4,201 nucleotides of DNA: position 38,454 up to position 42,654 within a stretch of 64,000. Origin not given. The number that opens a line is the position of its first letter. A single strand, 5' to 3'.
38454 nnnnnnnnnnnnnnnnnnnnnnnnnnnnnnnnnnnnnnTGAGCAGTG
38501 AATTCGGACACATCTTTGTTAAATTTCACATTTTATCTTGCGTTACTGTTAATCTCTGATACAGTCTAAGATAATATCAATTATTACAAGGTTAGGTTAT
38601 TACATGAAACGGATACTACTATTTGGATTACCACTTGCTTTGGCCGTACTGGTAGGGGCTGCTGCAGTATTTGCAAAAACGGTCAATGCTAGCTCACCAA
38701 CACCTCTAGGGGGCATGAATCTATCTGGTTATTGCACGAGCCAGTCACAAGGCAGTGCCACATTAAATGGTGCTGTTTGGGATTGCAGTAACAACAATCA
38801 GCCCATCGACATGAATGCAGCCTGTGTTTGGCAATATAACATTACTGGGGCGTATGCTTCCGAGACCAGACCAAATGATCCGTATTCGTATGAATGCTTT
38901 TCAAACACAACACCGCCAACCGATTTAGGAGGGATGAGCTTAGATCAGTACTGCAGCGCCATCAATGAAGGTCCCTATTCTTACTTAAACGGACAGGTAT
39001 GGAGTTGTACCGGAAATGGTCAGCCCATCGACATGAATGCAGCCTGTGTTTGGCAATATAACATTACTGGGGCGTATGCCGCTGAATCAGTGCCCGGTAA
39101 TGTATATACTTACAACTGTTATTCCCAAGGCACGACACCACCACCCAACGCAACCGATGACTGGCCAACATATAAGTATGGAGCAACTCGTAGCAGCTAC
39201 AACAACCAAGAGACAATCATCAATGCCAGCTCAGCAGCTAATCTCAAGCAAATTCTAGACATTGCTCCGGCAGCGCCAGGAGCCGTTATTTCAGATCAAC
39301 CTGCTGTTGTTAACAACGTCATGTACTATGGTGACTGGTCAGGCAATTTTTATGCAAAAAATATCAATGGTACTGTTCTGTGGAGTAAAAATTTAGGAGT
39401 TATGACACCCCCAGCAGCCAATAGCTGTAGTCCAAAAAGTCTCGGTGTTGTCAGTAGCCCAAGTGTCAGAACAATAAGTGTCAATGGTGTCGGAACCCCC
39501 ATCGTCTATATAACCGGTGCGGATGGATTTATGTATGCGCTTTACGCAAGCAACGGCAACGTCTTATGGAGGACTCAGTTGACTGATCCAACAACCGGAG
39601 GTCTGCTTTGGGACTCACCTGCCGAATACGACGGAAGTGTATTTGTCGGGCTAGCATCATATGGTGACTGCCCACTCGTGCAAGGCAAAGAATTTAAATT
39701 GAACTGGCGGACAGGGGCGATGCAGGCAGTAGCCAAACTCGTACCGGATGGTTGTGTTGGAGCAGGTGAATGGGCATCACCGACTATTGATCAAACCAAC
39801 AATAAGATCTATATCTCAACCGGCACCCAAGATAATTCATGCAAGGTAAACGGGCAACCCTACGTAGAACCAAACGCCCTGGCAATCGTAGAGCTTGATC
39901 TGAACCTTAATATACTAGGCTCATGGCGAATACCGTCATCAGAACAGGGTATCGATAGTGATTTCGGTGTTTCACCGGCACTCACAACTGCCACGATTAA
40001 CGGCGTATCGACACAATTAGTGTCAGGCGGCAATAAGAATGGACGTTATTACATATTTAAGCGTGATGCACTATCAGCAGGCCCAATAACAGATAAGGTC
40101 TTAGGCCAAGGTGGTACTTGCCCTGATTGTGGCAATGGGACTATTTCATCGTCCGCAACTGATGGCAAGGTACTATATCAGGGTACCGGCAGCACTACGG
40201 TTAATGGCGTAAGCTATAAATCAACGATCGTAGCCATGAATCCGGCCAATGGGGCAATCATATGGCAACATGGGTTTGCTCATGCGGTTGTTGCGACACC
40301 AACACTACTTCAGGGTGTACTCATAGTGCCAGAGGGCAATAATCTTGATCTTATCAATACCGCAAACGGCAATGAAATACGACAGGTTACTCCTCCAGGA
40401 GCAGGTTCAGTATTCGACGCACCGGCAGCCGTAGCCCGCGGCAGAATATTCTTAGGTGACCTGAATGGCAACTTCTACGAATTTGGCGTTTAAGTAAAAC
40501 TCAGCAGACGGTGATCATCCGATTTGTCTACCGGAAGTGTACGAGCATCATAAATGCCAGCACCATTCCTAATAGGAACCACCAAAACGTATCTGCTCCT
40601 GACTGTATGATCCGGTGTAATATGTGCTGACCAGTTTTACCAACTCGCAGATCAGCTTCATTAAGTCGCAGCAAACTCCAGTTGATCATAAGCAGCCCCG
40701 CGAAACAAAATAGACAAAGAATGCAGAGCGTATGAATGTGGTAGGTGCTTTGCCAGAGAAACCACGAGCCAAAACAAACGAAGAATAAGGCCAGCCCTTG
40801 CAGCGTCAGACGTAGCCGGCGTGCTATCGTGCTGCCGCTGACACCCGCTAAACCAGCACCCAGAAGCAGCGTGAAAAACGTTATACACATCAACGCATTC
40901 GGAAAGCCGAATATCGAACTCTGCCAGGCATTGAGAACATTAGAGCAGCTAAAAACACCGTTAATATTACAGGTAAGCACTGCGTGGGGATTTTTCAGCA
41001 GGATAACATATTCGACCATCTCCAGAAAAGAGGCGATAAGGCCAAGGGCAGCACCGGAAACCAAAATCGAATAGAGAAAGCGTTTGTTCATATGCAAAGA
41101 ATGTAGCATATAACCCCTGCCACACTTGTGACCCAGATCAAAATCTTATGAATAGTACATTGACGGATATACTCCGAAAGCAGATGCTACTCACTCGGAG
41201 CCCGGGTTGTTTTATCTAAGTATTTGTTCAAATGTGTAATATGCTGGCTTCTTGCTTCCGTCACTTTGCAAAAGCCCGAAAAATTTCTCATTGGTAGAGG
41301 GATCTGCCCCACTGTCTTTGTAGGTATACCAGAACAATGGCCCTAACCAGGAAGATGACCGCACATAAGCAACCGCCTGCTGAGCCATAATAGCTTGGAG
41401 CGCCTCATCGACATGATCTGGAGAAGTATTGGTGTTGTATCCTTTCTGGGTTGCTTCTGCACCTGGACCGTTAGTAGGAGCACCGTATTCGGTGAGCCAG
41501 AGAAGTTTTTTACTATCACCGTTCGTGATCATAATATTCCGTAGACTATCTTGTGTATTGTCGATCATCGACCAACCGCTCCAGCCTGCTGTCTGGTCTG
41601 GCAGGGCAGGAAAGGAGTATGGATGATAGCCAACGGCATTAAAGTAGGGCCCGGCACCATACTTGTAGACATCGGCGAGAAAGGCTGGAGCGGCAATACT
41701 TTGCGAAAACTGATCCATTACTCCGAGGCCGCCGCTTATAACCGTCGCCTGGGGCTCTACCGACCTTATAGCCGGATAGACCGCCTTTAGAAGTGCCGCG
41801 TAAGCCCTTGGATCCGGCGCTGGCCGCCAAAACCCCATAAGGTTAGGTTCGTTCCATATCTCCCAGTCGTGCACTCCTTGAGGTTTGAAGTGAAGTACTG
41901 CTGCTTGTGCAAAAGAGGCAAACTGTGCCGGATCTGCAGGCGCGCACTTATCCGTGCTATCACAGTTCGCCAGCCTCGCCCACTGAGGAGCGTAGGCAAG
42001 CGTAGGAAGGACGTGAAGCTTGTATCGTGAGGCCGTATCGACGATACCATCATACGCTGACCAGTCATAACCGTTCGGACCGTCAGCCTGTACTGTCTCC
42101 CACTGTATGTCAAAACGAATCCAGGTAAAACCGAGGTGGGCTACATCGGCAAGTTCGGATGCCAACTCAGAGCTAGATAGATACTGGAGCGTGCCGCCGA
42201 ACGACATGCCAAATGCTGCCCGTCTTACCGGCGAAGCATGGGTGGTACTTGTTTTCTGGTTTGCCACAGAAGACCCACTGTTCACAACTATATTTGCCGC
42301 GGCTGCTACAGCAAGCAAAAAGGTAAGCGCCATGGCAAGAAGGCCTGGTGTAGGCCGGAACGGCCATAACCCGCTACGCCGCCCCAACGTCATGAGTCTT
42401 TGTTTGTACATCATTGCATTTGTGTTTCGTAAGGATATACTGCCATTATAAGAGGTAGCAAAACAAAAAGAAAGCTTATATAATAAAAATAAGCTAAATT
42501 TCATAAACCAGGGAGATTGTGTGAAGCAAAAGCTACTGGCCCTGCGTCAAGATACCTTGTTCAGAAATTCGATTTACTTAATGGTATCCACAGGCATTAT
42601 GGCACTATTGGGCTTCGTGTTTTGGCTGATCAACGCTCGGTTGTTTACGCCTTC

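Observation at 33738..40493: Three-gene operon: double-GT2 processive synthase, polytopic-GH5 fusion and secreted beta-propeller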

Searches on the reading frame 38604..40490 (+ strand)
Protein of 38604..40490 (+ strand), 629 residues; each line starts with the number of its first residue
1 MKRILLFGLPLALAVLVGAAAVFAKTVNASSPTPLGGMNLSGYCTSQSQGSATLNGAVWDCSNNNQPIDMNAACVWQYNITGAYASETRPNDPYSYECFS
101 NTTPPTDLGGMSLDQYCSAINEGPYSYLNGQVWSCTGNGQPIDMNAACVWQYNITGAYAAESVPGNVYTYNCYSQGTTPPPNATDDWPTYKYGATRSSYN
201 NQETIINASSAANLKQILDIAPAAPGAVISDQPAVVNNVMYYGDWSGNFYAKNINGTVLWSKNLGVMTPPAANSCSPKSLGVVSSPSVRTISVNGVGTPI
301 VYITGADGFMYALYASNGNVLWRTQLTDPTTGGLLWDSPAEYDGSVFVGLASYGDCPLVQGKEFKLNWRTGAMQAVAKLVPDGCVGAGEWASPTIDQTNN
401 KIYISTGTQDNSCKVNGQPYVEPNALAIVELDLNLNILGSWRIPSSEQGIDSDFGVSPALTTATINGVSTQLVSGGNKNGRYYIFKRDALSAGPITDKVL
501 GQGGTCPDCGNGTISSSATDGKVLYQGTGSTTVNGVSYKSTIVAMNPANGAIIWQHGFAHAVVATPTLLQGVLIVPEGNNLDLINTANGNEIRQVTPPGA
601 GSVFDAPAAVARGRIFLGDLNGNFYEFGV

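Call 6: search_protein_families(library=pfam, proteins=[window:38604-40490:+], max_evalue=0.01)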
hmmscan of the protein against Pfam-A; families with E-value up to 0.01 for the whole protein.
window:38604-40490:+ (629 aa): 3 families
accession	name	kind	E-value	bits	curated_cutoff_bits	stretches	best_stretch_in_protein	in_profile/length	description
PF13360.13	PQQ_2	-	8.3e-10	39.1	27.6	2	533-592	36-96/233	Outer membrane protein assembly factor BamB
PF13570.13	Beta-prop_ACSF4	-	1.3e-09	38.3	133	1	537-625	68-158/329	Beta-alanine-activating enzyme, beta-propeller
PF01011.28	PQQ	-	1.8e-07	30.7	26.7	0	387-488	228-330/595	Glucose/ethanol/alcohol dehydrogenase, beta-propeller domain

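Call 7: search_protein_families(library=ncbifam, proteins=[window:38604-40490:+], max_evalue=0.01)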
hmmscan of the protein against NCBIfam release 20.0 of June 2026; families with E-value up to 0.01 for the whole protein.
window:38604-40490:+ (629 aa): 4 families
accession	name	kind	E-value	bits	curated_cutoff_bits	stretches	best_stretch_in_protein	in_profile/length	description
TIGR03300.1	assembly_YfgL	equivalog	3e-10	39.3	285.2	1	230-327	58-134/377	outer membrane protein assembly factor BamB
TIGR04528.1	acido_non_PQQ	subfamily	3.6e-09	35.9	650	1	184-488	3-305/493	acido-empty-quinoprotein group A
TIGR03075.1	PQQ_enz_alc_DH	subfamily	5.3e-09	35.2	480.05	1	182-351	16-173/530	PQQ-dependent dehydrogenase, methanol/ethanol family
NF008351.0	PRK11138.1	equivalog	1.8e-08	33.3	423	2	232-327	64-149/394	outer membrane protein assembly factor BamB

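Call 24: find_homologous_proteins(query=window:38604-40490:+)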
Query window:38604-40490:+ (629 aa): 147 proteins with E <= 0.001 among 8000 candidates; the best 120 are listed.
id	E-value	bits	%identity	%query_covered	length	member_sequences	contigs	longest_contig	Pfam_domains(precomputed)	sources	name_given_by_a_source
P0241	0.0e+0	1440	100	100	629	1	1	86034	PF01011.29,PF13360.14,PF13570.14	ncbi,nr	ncbi:MAG TPA: hypothetical protein VGS08_01205 [Candidatus Saccharimonadales bacterium]|nr:hypotheti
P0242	0.0e+0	1143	79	97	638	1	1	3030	PF01011.29,PF13360.14,PF13570.14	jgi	jgi:outer membrane protein assembly factor BamB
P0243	0.0e+0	1081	76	95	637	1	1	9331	PF01011.29,PF13360.14,PF13570.14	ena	-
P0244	3.4e-295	999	66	95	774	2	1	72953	PF01011.29,PF13360.14,PF13570.14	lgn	-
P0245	2.0e-248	844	59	98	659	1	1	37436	PF01011.29,PF13360.14,PF13570.14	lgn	-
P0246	5.6e-204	697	58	83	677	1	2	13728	PF01011.29,PF13360.14,PF13570.14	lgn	-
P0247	1.3e-198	680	54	84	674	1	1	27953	PF01011.29,PF13360.14,PF13570.14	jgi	jgi:outer membrane protein assembly factor BamB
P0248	1.2e-197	676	56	83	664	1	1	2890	PF01011.29,PF13360.14,PF13570.14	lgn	-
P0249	1.0e-195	670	57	83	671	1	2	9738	PF01011.29,PF13360.14,PF13570.14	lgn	-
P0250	2.1e-194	666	55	84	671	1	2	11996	PF01011.29,PF13360.14,PF13570.14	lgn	-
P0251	1.8e-181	623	63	71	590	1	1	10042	PF01011.29,PF13360.14,PF13570.14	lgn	-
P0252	1.7e-178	613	63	71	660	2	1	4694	PF01011.29,PF13360.14,PF13570.14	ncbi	-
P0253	8.4e-178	611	56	71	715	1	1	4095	PF01011.29,PF13360.14,PF13570.14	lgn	-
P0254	2.8e-103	365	42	72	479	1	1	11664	PF01011.29,PF13360.14,PF13570.14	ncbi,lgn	-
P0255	4.3e-103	364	42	71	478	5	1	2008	PF01011.29,PF13360.14,PF13570.14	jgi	jgi:polyvinyl alcohol dehydrogenase (cytochrome)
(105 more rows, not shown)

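Call 69: search_solved_structures(query=window:38604-40490:+, max_evalue=0.01)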
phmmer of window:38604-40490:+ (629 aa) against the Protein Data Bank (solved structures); distinct sequences matched with E-value up to 0.01: 16.
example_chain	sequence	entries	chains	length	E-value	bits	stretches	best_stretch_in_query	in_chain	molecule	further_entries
8orr_AAA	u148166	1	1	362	7.7e-06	27.8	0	537-622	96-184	Outer membrane protein assembly factor BamB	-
5ljo_B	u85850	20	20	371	1.1e-05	27.4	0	537-590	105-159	Outer membrane protein assembly factor BamB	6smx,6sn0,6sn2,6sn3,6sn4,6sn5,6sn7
3q54_A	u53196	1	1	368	1.1e-05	27.3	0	537-590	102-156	Outer membrane assembly lipoprotein YfgL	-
28jl_B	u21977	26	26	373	1.1e-05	27.3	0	537-590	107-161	Outer membrane protein assembly factor BamB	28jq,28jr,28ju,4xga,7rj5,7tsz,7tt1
8spr_B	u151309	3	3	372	1.2e-05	27.2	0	537-590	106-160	Outer membrane protein assembly factor BamB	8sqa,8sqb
2yh3_A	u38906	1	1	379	1.2e-05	27.2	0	537-590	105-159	LIPOPROTEIN YFGL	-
7nri_B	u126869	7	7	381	1.2e-05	27.1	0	537-590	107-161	Outer membrane protein assembly factor BamB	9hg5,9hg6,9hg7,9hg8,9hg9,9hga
5ayw_B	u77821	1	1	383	1.3e-05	27.1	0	537-590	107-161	Outer membrane protein assembly factor BamB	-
3prw_A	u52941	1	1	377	1.3e-05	27.1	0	537-590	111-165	Lipoprotein yfgL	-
5d0o_B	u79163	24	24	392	1.6e-05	26.8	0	537-590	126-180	Outer membrane protein assembly factor BamB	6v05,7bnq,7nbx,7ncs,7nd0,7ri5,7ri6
3p1l_A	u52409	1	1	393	1.7e-05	26.7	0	537-590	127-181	Lipoprotein yfgL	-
8adg_B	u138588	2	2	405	1.7e-05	26.7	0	537-590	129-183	Outer membrane protein assembly factor BamB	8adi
3q7m_A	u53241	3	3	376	1.8e-05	26.6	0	537-590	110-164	Lipoprotein yfgL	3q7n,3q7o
6lyq_B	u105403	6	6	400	1.9e-05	26.5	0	537-590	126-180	Outer membrane protein assembly factor BamB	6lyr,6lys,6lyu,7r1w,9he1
4tqo_B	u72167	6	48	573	0.00051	21.8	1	192-352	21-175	Methanol dehydrogenase protein, large subunit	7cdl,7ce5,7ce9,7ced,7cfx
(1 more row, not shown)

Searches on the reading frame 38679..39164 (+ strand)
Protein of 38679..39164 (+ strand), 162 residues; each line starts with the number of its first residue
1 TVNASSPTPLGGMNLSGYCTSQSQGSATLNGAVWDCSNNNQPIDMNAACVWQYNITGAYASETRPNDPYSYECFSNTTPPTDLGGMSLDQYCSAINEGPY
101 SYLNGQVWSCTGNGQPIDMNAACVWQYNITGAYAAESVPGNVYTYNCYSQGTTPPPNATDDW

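Call 59: search_protein_families(library=pfam, proteins=[window:38679-39164:+], max_evalue=10)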
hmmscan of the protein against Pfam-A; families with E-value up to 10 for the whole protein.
seq(162 aa): 6 families
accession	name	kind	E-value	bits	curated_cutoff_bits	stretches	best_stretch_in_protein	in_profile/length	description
PF07453.19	NUMOD1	-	0.021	15.5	22.8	1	123-148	2-19/37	NUMOD1 domain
PF13200.12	DUF4015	-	0.052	13.1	27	2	28-58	100-130/313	Putative glycosyl hydrolase domain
PF01957.25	NfeD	-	0.067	13.9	29.1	1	22-44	16-38/57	NfeD-like C-terminal, partner-binding domain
PF12946.13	EGF_MSP1_1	-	0.13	12.7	27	2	40-56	4-20/37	MSP1 EGF domain 1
PF07368.16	DUF1487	-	0.37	10.7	23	1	116-151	136-172/215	Protein of unknown function (DUF1487)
PF02408.26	CUB_2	-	0.8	9.9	23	1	25-58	20-53/120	CUB-like domain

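Call 66: search_protein_representatives(protein=window:38679-39164:+)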
Query: 162 residues. Proteins with E-value up to 0.001 (for the whole library): 202; up to 1e-10: 35; up to 1e-30: 5. The best 150 are listed.
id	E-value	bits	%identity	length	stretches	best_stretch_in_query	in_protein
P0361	1.2e-60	220.7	65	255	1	5-162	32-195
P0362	3.6e-45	170.2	45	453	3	7-82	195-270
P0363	2.4e-41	157.8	50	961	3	7-81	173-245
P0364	9.0e-40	152.7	39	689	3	68-158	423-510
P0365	2.2e-36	141.7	46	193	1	5-159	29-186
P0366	3.0e-23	98.9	39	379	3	8-152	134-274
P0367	3.2e-22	95.5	66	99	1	4-71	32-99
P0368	4.2e-19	85.4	39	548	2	7-74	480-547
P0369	3.5e-17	79.1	41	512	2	6-110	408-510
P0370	3.7e-17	79.0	38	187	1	3-148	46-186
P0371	8.6e-16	74.6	48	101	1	6-80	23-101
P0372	5.7e-15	71.9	34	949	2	2-156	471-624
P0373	9.0e-15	71.3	31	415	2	5-149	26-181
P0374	1.7e-14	70.4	47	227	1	7-80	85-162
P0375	2.0e-14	70.2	48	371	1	80-159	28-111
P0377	4.3e-14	69.1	49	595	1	74-153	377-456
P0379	5.7e-14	68.7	40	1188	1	4-152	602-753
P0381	1.4e-12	64.1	47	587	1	6-82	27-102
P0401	1.3e-09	54.5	41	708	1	8-81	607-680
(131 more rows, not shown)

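Call 67: search_protein_families(library=pfam, proteins=[P0362, P0363, P0364, P0368, P0369, P0372, P0377, P0379, P0381, P0401], max_evalue=0.0001)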
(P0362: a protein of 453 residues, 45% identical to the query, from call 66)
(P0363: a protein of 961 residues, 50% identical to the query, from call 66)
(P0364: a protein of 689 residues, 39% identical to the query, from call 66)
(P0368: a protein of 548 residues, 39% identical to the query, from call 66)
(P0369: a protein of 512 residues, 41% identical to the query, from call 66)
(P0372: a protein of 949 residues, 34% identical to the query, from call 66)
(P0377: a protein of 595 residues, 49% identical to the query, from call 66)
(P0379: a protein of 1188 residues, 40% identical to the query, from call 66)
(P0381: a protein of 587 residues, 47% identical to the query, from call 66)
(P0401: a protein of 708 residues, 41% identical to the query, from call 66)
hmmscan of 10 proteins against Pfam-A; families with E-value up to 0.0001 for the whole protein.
P0362 (453 aa): 0 families

P0363 (961 aa): 1 family
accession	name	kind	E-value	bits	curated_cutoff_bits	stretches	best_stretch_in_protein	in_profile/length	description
PF00264.25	Tyrosinase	-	9.2e-34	118.1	22.6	1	711-915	3-213/214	Common central domain of tyrosinase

P0364 (689 aa): 2 families
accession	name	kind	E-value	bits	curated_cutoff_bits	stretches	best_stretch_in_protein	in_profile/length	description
PF13570.13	Beta-prop_ACSF4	-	1.3e-16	61.4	133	1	36-294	78-293/329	Beta-alanine-activating enzyme, beta-propeller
PF13360.13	PQQ_2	-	5.2e-13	49.6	27.6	1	41-189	15-143/233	Outer membrane protein assembly factor BamB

P0368 (548 aa): 0 families

P0369 (512 aa): 0 families

P0372 (949 aa): 0 families

P0377 (595 aa): 2 families
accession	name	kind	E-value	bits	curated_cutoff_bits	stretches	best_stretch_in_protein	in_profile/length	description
PF19077.6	Big_13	-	4e-08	34.1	27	1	280-350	24-95/102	Bacterial Ig-like domain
PF00041.27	fn3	-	2.8e-07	31.1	25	1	45-119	2-69/84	Fibronectin type III domain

P0379 (1188 aa): 0 families

P0381 (587 aa): 1 family
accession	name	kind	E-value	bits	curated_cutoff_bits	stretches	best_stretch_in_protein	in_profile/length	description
PF00264.25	Tyrosinase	-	2.3e-38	133.2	22.6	1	337-540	3-213/214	Common central domain of tyrosinase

P0401 (708 aa): 1 family
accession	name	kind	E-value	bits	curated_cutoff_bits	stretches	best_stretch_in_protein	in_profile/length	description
PF04185.19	Phosphoesterase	-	1.5e-27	97.1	23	1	350-571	105-356/356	Phosphoesterase family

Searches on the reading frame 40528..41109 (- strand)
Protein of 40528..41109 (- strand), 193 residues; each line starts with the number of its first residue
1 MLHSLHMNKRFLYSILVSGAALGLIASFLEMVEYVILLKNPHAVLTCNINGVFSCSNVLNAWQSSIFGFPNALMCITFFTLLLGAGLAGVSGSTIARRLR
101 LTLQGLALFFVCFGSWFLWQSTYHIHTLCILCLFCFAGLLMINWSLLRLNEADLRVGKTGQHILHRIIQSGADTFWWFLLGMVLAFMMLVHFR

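Call 13: search_protein_families(library=pfam, proteins=[window:40528-41109:-], max_evalue=0.001)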
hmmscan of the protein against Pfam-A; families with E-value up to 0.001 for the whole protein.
window:40528-41109:- (193 aa): 1 family
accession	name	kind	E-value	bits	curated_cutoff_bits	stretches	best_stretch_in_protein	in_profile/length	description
PF07884.19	VKOR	-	7.5e-24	84.8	27.5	1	15-137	2-124/134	Vitamin K epoxide reductase family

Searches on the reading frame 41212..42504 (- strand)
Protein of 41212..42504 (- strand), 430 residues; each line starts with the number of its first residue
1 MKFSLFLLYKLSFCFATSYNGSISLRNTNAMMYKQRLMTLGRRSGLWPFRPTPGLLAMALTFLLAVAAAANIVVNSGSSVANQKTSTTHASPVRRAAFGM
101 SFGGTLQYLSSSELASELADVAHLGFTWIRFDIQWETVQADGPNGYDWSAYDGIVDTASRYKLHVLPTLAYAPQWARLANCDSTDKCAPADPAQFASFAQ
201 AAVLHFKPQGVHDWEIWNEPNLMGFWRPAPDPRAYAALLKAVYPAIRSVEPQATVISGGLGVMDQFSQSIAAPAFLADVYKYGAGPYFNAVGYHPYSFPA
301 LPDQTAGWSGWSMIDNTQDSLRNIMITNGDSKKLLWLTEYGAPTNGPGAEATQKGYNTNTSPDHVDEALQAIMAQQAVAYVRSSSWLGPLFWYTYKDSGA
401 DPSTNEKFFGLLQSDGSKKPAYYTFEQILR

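Call 13: search_protein_families(library=pfam, proteins=[window:41212-42504:-], max_evalue=0.001)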
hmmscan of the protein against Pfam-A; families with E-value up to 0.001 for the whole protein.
window:41212-42504:- (430 aa): 1 family
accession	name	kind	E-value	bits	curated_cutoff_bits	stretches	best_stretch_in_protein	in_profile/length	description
PF00150.24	Cellulase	-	1.1e-07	32.1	23.5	1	113-347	22-243/272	Cellulase (glycosyl hydrolase family 5)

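Call 48: search_solved_structures(query=window:41212-42501:-, max_evalue=0.001)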
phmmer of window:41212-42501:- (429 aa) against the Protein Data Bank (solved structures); distinct sequences matched with E-value up to 0.001: 13.
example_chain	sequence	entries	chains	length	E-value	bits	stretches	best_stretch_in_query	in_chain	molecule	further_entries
4zn2_A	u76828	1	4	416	1e-25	93.7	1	110-428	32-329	PslG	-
5bx9_A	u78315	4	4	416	1.2e-25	93.5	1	111-428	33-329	PslG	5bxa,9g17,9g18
5jvk_A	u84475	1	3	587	2.4e-16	62.8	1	122-423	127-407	Uncharacterized protein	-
6uqj_A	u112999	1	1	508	5.8e-12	48.4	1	95-255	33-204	Beta-xylosidase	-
8i0x_B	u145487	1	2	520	2.5e-10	43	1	97-255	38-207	Glycoside hydrolase family 39 beta-xylosidase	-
8i0j_A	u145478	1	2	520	2.6e-10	42.9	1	97-255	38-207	Glycoside hydrolase family 39 beta-xylosidase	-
4m29_A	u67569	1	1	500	1.2e-08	37.5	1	96-425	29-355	Beta-xylosidase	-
4ekj_A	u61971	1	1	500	1.2e-08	37.4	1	96-425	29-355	Beta-xylosidase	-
1w91_A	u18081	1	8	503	4e-05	25.8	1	137-254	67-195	BETA-XYLOSIDASE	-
2bs9_A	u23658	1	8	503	4e-05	25.8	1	137-254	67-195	BETA-XYLOSIDASE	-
2bfg_A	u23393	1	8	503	0.00027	23.1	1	137-254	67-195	BETA-XYLOSIDASE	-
1px8_A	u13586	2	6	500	0.00068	21.8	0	188-253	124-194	Beta-xylosidase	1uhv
6ger_A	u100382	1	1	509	0.001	21.2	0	110-159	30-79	Beta-amylase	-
